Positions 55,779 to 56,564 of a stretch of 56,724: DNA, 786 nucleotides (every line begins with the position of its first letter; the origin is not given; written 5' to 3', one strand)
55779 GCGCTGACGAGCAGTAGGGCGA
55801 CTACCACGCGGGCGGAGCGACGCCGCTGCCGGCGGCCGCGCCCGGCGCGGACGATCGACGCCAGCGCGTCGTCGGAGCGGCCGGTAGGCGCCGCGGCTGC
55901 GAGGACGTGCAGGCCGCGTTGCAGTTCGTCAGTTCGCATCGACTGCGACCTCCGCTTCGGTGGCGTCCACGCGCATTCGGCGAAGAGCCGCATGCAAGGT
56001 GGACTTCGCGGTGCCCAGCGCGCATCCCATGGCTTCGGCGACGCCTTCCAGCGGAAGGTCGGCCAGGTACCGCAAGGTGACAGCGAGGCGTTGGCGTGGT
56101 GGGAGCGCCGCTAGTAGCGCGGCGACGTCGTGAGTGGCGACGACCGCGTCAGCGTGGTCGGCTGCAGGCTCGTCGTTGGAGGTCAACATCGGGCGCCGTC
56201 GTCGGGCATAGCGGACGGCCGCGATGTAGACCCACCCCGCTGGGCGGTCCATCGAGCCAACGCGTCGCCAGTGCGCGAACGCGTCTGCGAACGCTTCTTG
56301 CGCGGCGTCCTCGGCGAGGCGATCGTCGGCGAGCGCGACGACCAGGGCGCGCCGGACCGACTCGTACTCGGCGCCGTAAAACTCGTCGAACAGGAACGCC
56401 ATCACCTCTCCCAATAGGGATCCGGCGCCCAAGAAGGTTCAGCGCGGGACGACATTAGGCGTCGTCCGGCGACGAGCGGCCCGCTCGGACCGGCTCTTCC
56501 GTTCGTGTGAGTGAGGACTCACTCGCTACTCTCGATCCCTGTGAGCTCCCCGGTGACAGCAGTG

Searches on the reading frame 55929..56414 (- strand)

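Call 39: search_protein_families(library=pfam, proteins=[window:55929-56414:-])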
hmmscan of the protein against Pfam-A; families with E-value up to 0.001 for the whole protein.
window:55929-56414:- (161 aa): 3 families
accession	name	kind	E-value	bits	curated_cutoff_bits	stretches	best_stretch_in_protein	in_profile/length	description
PF08281.18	Sigma70_r4_2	-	1.2e-13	51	25.7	1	97-147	4-54/54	Sigma-70, region 4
PF04545.22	Sigma70_r4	-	1.2e-11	44.3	24.1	1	100-148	1-49/50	Sigma-70, region 4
PF07638.17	Sigma70_ECF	-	0.00034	21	21.1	1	76-147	108-179/185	ECF sigma factor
